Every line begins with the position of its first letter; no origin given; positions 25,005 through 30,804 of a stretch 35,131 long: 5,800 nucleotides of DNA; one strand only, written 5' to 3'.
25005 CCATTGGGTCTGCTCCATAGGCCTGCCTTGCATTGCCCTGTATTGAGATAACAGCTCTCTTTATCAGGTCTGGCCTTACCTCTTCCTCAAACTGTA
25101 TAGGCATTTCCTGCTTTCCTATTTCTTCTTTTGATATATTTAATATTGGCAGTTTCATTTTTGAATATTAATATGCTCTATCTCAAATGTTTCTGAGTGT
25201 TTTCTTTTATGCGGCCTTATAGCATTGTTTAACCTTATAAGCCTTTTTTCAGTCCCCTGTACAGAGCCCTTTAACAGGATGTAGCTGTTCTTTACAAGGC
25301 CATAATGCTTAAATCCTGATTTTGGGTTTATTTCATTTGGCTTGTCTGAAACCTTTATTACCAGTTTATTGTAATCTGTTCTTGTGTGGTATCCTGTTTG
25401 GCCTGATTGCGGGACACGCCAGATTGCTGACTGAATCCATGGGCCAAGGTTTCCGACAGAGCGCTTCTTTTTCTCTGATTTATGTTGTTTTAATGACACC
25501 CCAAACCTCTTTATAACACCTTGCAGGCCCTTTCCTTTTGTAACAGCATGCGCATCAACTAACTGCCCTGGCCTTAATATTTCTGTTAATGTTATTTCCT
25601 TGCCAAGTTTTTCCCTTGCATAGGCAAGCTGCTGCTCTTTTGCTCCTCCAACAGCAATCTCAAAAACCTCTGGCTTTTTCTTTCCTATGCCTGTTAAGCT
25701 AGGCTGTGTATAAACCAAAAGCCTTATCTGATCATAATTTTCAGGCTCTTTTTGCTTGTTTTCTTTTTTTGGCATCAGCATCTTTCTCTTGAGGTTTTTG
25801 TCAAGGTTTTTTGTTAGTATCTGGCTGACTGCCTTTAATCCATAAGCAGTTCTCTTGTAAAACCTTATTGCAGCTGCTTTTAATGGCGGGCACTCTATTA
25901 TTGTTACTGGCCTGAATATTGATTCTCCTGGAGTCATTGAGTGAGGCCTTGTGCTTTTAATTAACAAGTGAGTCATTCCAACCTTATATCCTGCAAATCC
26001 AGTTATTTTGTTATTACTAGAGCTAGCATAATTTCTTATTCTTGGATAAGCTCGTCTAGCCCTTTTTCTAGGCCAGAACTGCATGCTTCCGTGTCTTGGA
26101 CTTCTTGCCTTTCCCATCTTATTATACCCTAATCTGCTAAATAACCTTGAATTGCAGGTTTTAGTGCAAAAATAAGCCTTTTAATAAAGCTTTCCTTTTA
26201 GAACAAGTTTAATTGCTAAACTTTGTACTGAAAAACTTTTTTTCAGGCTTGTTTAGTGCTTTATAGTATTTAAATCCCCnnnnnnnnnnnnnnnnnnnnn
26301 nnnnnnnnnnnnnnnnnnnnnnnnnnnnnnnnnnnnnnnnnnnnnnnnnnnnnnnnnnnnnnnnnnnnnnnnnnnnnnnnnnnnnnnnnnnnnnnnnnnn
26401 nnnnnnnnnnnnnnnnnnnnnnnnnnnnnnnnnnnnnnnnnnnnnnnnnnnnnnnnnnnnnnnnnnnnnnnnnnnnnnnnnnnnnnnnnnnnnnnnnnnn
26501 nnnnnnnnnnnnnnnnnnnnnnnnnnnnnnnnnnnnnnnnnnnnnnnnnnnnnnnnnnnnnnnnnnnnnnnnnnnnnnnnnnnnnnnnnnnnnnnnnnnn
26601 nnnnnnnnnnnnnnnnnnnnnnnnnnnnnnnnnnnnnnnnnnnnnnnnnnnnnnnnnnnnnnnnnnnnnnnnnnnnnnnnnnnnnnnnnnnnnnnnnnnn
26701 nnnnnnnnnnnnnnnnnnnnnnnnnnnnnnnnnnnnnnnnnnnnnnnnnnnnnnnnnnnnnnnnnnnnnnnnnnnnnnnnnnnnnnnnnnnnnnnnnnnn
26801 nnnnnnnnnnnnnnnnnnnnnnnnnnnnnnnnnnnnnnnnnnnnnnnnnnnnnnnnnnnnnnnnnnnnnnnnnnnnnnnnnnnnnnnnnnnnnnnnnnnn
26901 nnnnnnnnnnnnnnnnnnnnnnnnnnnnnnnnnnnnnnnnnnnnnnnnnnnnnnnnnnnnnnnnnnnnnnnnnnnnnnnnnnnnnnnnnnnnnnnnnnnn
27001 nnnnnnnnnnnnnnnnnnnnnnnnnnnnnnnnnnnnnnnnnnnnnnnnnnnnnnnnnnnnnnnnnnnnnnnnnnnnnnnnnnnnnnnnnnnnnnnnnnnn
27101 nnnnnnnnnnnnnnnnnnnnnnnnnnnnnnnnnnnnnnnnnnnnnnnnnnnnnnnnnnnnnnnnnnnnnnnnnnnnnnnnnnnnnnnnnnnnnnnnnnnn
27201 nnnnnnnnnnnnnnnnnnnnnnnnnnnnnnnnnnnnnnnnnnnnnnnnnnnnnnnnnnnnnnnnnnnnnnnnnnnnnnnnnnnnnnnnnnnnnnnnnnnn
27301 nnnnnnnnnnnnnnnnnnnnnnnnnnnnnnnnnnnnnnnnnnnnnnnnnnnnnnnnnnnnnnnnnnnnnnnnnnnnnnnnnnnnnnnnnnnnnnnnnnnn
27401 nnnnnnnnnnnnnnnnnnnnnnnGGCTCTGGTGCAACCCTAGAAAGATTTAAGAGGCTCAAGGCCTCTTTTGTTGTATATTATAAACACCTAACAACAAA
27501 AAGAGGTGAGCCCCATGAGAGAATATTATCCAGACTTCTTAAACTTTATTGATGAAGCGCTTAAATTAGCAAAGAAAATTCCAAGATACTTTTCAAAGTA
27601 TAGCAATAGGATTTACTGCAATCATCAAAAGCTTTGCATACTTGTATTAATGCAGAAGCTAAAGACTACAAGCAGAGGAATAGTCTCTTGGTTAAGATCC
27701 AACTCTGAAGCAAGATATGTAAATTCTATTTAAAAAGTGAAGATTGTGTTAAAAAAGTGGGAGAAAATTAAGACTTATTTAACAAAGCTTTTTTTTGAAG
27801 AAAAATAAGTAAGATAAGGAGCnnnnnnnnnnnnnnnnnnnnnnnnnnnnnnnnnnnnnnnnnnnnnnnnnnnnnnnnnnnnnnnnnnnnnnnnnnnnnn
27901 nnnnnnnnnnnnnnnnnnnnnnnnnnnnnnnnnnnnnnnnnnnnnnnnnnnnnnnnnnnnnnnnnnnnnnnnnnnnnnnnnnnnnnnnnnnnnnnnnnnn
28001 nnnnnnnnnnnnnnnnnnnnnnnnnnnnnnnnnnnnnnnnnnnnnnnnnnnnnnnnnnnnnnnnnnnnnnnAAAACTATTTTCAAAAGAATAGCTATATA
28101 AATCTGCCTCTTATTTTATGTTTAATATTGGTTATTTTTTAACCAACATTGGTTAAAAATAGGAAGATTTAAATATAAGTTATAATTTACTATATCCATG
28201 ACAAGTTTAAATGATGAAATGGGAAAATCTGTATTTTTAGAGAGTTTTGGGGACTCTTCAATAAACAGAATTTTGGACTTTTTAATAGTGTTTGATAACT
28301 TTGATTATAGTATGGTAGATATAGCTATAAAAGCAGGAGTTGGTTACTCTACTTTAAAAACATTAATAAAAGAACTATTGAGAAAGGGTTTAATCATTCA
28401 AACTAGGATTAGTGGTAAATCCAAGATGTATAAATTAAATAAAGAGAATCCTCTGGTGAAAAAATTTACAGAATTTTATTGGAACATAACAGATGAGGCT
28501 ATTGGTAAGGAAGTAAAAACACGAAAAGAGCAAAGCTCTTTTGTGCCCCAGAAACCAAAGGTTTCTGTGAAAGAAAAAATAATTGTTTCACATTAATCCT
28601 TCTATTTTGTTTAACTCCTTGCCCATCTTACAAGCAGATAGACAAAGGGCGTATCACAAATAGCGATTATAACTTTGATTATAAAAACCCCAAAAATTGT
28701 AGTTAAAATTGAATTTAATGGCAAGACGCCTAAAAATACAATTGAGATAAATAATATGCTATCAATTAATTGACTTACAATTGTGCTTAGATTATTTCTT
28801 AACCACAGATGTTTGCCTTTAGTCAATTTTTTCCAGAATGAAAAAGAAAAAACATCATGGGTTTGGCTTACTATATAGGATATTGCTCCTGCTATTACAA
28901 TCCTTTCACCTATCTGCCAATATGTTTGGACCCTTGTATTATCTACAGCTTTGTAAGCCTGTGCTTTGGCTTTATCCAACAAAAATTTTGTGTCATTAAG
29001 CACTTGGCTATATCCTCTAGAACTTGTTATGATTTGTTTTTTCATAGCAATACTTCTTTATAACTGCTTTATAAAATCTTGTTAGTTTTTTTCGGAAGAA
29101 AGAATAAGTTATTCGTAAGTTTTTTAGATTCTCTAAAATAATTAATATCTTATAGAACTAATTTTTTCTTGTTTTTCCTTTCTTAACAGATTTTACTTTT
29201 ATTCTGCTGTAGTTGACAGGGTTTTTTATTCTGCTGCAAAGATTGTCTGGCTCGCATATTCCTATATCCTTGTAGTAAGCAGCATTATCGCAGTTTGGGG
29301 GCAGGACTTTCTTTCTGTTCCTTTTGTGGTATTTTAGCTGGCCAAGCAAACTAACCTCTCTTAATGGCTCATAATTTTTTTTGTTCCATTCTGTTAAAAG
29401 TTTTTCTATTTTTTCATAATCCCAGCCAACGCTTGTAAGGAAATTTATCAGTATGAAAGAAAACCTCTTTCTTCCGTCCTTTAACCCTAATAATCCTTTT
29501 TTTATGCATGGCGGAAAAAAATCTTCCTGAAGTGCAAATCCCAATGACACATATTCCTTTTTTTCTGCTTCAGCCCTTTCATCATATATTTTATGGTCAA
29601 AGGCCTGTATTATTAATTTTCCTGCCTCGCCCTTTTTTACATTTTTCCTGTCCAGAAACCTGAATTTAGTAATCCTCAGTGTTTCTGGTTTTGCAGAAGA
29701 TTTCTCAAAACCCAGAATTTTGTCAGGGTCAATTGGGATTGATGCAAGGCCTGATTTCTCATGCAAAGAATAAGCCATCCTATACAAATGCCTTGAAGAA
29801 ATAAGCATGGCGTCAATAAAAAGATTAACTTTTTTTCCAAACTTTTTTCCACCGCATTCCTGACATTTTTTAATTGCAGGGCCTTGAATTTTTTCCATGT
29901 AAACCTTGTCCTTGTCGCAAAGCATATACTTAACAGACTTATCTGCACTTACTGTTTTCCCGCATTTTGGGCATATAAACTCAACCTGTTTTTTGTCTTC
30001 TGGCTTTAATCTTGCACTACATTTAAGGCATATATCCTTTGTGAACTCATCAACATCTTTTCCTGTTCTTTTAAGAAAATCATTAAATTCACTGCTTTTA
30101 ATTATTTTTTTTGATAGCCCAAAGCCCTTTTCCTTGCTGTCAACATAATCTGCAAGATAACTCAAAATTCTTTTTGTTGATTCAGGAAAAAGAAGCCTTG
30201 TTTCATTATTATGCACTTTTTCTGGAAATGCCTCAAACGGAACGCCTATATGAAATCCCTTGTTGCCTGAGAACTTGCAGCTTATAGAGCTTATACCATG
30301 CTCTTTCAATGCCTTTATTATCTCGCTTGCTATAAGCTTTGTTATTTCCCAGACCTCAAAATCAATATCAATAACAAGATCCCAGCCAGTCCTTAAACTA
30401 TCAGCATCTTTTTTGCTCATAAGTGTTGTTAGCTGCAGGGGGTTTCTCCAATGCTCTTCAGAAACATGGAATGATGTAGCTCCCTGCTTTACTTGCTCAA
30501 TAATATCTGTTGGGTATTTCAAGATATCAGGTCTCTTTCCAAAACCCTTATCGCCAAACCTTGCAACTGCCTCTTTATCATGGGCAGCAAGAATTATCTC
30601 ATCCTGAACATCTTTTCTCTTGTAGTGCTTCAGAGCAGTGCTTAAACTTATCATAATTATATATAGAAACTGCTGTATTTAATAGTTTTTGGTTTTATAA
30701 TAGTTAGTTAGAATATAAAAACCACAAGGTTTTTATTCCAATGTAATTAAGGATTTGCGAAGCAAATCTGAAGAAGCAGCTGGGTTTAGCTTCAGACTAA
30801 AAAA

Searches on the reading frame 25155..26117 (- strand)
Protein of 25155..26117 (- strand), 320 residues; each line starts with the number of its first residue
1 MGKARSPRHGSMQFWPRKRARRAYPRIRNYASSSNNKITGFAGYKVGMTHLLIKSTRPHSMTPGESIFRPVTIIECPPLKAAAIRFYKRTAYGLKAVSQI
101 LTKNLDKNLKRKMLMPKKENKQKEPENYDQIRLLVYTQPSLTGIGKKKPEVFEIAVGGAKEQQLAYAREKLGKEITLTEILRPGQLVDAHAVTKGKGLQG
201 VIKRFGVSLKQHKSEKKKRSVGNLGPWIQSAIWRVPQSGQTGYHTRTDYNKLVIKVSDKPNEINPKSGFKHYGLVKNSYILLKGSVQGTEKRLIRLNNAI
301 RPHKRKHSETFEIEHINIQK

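Call 13: search_protein_families(library=pfam, proteins=[window:25155-26117:-], max_evalue=0.01)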
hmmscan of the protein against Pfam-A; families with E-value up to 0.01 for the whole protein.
window:25155-26117:- (320 aa): 1 family
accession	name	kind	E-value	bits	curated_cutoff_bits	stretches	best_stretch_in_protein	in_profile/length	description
PF00297.29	Ribosomal_L3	-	1.6e-69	235.1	22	2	129-310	158-356/369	Ribosomal protein L3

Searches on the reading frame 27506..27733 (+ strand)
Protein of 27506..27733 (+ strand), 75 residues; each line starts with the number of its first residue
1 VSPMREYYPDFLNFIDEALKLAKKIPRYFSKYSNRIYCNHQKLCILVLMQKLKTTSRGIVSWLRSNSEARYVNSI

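Call 13: search_protein_families(library=pfam, proteins=[window:27506-27733:+], max_evalue=0.01)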
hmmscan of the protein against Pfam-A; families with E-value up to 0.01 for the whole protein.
window:27506-27733:+ (75 aa): 1 family
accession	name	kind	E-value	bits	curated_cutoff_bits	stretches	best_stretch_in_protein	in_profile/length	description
PF19510.5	DUF6044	-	0.0069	15.3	27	1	5-54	459-508/564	Protein of unknown function (DUF6044)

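Call 94: search_protein_families(library=ncbifam, proteins=[window:27506-27733:+], max_evalue=0.01)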
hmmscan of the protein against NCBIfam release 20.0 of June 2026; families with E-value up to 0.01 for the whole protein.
window:27506-27733:+ (75 aa): 0 families

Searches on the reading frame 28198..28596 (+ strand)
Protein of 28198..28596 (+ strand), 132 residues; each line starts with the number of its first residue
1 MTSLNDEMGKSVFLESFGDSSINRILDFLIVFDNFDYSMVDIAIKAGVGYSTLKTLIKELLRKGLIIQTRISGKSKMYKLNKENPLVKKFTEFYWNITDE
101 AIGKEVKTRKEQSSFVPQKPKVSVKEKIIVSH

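Call 8: search_protein_families(library=pfam, proteins=[window:28198-28596:+], max_evalue=1)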
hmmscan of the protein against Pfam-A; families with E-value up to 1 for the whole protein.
window:28198-28596:+ (132 aa): 8 families
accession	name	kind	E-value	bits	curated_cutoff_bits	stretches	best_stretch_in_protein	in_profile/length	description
PF03965.22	Penicillinase_R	-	0.032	15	22.6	1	47-79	32-63/115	Penicillinase repressor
PF16221.11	HTH_47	-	0.044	13.8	27.1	1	23-66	34-76/78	winged helix-turn-helix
PF24033.1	DUF7342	-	0.064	13.7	31.6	1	41-112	22-92/150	Family of unknown function (DUF7342)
PF01978.25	TrmB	-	0.069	13.5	25.6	1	40-79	26-63/68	Sugar-specific transcriptional regulator TrmB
PF14947.12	HTH_45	-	0.075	13.5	25.5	1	25-80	8-58/77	Winged helix-turn-helix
PF13412.12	HTH_24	-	0.089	12.8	21.9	1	37-66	18-47/48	Winged helix-turn-helix DNA-binding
PF01047.28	MarR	-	0.11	12.8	24.6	1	38-69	19-50/59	MarR family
PF00356.27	LacI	-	0.17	12.2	27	1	39-52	2-15/46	Bacterial regulatory proteins, lacI family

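Call 71: search_protein_families(library=phrogs, proteins=[window:28198-28593:+], max_evalue=0.1)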
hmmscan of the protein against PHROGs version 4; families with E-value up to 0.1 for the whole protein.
window:28198-28593:+ (132 aa): 10 families
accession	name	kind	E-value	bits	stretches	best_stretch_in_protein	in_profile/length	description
phrog_428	-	DNA, RNA and nucleotide metabolism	0.00047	20.4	1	40-88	131-183/455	replication initiation protein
phrog_391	-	DNA, RNA and nucleotide metabolism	0.0014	19.3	1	36-103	37-109/298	replication initiation O-like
phrog_10086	-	DNA, RNA and nucleotide metabolism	0.0053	18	1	29-83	23-77/91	HTH DNA binding protein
phrog_18520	-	unknown function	0.011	16.9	1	16-94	6-81/114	-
phrog_22394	-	unknown function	0.03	15.4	1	31-77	18-61/109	-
phrog_2030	-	transcription regulation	0.039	14.6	1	37-86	30-80/202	transcriptional regulator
phrog_142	-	moron, auxiliary metabolic gene and host takeover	0.04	15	1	36-104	26-77/116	Ren-like exclusion protein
phrog_678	-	DNA, RNA and nucleotide metabolism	0.042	14.4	1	38-96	87-150/346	replication initiation O-like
phrog_36008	-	unknown function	0.052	13.7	1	38-106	64-133/345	-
phrog_18087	-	unknown function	0.075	14.1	0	14-99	13-90/122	-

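Call 72: search_protein_families(library=ncbifam, proteins=[window:28198-28593:+], max_evalue=0.1)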
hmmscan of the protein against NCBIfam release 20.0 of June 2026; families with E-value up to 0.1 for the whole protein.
window:28198-28593:+ (132 aa): 2 families
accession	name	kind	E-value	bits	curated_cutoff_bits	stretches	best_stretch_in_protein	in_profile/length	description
NF053609.1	Sul12a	equivalog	0.026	14.7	150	1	35-112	18-94/103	Sul12a family chromatin-organizing protein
NF008273.0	PRK11050.1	equivalog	0.043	13.5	153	1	39-71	57-89/156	manganese-binding transcriptional regulator MntR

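Call 73: search_protein_families(library=padloc, proteins=[window:28198-28593:+], max_evalue=0.1)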
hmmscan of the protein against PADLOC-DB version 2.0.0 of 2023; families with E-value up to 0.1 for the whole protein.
window:28198-28593:+ (132 aa): 3 families
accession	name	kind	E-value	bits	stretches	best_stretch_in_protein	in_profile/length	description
PDLC04370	PDC-M05A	-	5.4e-07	27.7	1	23-92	18-85/194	-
PDLC04368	PDC-M05A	-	0.00031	18.6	1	21-89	14-81/201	-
PDLC01720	Csa3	-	0.027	13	1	41-84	47-92/118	Csa3_1_CAS-I-II-III-IV-V-VI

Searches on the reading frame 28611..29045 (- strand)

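Call 13: search_protein_families(library=pfam, proteins=[window:28611-29045:-], max_evalue=0.01)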
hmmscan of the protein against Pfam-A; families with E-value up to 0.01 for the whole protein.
window:28611-29045:- (144 aa): 2 families
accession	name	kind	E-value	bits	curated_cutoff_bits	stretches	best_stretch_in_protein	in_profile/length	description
PF02592.20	Vut_1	-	1e-30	107.6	27.2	1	37-137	56-151/152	Putative vitamin uptake transporter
PF17761.7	DUF1016_N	-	2.5e-05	24.8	32.8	1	22-51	5-34/137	DUF1016 N-terminal domain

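Call 94: search_protein_families(library=ncbifam, proteins=[window:28611-29045:-], max_evalue=0.01)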
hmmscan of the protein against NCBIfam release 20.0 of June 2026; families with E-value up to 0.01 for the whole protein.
window:28611-29045:- (144 aa): 2 families
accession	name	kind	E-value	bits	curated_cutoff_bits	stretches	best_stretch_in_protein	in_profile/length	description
TIGR00697.1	TIGR00697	equivalog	8.1e-28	97.6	50.95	1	39-139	90-195/201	queuosine precursor transporter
NF008406.0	PRK11212.1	equivalog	3.6e-07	30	252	1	38-105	100-164/221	7-cyano-7-deazaguanine/7-aminomethyl-7-deazaguanine transporter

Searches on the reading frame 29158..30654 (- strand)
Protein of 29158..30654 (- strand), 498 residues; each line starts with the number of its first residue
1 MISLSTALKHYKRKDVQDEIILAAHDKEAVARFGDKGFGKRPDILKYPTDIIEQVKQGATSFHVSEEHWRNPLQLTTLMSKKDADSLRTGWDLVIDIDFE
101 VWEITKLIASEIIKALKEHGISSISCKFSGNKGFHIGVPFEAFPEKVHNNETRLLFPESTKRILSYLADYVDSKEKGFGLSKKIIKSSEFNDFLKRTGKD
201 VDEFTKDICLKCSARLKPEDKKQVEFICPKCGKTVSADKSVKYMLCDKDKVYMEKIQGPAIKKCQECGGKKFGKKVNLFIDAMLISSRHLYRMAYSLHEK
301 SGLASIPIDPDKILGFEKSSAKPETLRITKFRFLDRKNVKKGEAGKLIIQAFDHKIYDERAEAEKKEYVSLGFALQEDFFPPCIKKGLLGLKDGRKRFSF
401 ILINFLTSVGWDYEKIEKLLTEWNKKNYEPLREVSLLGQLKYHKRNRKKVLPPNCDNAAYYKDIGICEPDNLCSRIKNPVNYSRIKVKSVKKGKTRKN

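Call 13: search_protein_families(library=pfam, proteins=[window:29158-30654:-], max_evalue=0.01)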
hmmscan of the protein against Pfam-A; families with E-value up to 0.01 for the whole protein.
window:29158-30654:- (498 aa): 4 families
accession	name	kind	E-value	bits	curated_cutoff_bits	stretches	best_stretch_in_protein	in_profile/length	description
PF01896.25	DNA_primase_S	-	1.1e-06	29.5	26.8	1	101-309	20-162/163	DNA primase small subunit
PF04104.19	DNA_primase_lrg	-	5.3e-05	23.1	22.4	1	371-478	100-219/266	Eukaryotic and archaeal DNA primase, large subunit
PF21686.3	LigD_Prim-Pol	-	0.00011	22.3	27.4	1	70-144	95-158/254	LigD, primase-polymerase domain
PF07754.17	HVO_2753_ZBP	-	0.00051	20.2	33.2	1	209-235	1-26/46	Small zinc finger protein HVO_2753-like, Zn-binding pocket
